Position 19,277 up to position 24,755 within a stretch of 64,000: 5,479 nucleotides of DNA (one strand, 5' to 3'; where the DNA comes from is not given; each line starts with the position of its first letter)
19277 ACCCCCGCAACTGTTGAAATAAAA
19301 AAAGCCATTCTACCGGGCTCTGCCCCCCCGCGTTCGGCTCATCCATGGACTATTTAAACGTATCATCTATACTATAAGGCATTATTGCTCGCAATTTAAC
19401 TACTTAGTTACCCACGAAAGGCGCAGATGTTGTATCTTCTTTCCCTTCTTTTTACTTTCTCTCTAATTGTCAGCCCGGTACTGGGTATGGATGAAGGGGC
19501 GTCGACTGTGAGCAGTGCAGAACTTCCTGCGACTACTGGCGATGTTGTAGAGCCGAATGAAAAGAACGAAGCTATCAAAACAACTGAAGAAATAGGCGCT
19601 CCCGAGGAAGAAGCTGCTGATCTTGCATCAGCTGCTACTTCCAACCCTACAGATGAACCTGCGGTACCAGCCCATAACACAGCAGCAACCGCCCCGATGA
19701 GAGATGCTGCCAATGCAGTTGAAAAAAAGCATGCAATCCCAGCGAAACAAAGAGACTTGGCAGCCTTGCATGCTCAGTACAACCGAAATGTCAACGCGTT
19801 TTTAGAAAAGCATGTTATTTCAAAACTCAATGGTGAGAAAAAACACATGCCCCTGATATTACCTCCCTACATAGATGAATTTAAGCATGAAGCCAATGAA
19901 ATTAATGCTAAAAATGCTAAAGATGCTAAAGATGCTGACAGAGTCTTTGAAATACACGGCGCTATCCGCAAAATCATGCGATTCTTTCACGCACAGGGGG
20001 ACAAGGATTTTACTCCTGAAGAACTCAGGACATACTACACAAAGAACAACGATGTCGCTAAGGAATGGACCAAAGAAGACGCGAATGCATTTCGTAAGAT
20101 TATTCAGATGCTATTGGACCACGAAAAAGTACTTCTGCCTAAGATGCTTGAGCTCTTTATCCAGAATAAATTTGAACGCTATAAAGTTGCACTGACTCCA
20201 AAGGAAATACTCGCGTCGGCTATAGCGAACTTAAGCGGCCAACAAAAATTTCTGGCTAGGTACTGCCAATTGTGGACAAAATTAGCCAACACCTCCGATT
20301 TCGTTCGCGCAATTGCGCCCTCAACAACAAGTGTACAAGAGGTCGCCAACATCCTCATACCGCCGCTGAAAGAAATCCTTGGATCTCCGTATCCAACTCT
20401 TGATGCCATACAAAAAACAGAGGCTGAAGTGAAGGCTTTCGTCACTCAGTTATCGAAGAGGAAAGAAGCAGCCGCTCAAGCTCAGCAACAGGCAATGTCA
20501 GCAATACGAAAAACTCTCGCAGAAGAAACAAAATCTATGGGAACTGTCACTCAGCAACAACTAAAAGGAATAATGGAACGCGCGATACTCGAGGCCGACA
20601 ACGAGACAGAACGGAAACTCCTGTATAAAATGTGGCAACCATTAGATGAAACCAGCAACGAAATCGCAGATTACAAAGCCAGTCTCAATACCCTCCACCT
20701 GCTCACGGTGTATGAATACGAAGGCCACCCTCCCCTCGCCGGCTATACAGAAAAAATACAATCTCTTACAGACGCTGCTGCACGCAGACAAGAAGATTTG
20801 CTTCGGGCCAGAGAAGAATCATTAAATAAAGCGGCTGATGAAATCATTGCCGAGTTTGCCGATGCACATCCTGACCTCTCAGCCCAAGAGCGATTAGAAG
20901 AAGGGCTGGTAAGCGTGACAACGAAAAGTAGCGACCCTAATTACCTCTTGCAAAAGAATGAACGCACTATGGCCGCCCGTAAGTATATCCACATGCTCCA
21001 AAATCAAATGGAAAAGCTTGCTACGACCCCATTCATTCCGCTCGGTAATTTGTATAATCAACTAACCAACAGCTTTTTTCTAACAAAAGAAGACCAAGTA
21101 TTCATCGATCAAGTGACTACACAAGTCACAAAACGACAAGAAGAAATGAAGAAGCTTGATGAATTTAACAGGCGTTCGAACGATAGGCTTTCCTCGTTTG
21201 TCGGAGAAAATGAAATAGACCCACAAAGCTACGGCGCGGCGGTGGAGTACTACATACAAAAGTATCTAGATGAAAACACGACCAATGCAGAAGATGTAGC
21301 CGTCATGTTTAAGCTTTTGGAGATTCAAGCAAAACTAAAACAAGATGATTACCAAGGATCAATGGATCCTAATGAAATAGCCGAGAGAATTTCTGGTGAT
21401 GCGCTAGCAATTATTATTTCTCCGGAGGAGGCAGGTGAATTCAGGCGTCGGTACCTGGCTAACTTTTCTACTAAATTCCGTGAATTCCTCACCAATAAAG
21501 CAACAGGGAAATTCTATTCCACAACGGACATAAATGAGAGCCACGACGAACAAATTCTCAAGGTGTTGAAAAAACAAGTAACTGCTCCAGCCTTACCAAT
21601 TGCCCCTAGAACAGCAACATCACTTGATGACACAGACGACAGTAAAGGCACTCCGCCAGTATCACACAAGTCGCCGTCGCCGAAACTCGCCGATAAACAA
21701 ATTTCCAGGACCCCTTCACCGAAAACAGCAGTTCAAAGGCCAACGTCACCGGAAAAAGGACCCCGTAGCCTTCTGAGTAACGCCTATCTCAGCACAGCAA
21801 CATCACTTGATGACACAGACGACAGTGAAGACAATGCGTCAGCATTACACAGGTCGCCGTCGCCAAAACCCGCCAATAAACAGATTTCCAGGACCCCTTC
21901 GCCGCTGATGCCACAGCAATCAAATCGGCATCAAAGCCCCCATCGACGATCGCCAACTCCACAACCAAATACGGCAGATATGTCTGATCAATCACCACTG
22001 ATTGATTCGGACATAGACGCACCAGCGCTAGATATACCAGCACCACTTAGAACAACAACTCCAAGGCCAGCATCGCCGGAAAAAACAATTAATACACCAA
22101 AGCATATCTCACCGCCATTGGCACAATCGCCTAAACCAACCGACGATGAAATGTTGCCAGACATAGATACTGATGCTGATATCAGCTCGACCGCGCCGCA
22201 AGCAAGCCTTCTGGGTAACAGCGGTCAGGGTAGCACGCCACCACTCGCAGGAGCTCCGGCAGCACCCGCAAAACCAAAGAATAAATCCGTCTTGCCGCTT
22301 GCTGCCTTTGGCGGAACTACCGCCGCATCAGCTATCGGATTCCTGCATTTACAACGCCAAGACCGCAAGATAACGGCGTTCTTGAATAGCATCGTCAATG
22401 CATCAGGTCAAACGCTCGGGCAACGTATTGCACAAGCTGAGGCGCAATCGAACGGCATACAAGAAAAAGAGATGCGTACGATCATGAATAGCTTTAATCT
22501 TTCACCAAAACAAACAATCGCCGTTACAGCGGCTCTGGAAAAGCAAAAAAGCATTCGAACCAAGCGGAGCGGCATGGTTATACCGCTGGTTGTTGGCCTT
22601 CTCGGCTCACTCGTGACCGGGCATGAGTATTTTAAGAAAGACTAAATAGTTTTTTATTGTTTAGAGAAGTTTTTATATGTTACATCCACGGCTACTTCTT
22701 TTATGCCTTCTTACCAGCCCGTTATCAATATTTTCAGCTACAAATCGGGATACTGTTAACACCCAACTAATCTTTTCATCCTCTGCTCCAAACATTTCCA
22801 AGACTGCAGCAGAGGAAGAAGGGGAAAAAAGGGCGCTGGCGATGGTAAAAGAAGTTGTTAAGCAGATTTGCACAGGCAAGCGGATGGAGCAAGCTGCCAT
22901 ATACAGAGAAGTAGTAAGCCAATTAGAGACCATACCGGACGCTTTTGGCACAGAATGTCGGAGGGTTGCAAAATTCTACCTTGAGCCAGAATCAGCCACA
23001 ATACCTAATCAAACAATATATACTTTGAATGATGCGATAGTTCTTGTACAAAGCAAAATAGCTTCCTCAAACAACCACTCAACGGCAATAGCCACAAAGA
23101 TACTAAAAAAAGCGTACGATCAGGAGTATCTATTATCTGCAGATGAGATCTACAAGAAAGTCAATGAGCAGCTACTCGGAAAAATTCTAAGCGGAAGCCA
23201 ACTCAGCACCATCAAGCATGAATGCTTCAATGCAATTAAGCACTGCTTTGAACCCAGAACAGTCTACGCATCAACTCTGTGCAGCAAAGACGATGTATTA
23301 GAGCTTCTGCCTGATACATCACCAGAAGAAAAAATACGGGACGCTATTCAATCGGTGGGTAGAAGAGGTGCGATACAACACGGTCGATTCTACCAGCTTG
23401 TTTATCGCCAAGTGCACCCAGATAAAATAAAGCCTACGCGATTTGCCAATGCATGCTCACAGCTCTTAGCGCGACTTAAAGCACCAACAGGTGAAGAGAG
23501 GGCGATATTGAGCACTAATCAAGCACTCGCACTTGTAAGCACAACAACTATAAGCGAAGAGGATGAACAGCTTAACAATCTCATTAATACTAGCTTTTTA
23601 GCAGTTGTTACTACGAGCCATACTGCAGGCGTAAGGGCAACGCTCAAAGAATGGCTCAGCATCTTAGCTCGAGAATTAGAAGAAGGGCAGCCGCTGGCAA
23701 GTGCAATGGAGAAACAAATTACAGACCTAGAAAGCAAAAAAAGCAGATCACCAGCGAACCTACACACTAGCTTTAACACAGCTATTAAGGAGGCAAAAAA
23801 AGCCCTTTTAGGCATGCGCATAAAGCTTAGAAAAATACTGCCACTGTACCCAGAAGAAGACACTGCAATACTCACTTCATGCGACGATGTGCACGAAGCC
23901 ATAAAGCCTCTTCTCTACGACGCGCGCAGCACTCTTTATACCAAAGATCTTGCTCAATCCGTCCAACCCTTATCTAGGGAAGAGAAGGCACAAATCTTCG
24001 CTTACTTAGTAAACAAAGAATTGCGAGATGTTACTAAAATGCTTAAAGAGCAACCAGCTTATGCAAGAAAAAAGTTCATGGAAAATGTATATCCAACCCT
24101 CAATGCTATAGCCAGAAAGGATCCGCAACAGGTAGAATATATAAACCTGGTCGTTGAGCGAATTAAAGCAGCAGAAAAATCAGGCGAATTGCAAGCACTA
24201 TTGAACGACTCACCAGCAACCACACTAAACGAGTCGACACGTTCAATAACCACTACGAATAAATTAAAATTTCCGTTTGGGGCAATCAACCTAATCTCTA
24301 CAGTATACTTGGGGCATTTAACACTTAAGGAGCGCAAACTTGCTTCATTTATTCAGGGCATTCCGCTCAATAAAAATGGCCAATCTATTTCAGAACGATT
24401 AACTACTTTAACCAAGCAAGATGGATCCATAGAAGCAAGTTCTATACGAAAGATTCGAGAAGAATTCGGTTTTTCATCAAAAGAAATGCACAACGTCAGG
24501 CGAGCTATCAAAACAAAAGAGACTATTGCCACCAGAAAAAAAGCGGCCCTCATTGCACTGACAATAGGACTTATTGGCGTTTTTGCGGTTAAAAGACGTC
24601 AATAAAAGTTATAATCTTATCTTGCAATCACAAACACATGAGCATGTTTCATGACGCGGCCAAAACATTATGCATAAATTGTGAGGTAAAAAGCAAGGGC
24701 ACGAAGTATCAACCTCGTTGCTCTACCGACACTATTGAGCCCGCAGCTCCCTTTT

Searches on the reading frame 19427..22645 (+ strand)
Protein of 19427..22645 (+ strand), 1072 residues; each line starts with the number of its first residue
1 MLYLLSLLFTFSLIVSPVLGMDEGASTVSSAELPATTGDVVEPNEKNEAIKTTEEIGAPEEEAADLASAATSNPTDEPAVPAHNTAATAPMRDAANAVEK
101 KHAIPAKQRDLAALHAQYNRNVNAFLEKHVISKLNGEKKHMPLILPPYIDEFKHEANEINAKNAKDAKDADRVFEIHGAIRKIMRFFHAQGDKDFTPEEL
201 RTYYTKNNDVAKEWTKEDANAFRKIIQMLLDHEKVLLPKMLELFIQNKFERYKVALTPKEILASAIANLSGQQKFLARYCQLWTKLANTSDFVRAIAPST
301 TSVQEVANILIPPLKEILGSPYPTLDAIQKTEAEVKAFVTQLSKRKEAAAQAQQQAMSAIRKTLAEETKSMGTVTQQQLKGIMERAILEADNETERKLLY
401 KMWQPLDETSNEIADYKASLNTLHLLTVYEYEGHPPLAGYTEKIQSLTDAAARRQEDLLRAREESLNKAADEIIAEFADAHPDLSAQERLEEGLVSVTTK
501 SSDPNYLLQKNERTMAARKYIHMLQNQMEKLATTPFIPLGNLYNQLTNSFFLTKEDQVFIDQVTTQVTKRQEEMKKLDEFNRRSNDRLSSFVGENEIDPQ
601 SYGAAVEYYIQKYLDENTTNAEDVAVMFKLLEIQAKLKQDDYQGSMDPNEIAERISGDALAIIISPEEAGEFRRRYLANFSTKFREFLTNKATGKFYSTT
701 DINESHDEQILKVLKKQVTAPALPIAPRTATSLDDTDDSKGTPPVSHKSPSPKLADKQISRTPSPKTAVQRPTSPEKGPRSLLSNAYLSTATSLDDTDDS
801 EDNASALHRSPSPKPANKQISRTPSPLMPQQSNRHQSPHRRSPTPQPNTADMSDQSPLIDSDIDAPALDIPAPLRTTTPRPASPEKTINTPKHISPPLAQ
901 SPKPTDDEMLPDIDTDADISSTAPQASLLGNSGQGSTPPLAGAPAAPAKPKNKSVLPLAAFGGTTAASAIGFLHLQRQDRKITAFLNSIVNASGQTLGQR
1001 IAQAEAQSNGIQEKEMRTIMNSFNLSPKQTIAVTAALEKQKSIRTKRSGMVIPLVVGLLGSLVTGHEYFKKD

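Call 7: search_protein_families(library=ncbifam, proteins=[window:19427-22645:+], max_evalue=0.00001)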
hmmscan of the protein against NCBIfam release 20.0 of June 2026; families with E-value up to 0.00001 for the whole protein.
window:19427-22645:+ (1072 aa): 0 families

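Call 70: search_protein_families(library=pfam, proteins=[window:19427-22645:+], max_evalue=0.01)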
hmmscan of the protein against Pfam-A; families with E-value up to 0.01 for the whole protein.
window:19427-22645:+ (1072 aa): 1 family
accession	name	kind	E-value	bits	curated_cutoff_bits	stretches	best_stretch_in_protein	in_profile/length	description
PF13495.12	Phage_int_SAM_4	-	0.0094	16.8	27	0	331-361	42-72/85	Phage integrase, N-terminal SAM-like domain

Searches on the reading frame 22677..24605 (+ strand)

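Call 7: search_protein_families(library=ncbifam, proteins=[window:22677-24605:+], max_evalue=0.00001)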
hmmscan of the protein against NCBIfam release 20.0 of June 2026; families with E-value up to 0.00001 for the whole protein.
window:22677-24605:+ (642 aa): 0 families

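Call 70: search_protein_families(library=pfam, proteins=[window:22677-24605:+], max_evalue=0.01)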
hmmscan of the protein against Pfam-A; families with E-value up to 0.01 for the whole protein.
window:22677-24605:+ (642 aa): 1 family
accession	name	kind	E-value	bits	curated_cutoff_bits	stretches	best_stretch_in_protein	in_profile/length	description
PF17760.6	UvrA_inter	-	0.0075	16.6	23.3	0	424-519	5-98/109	UvrA interaction domain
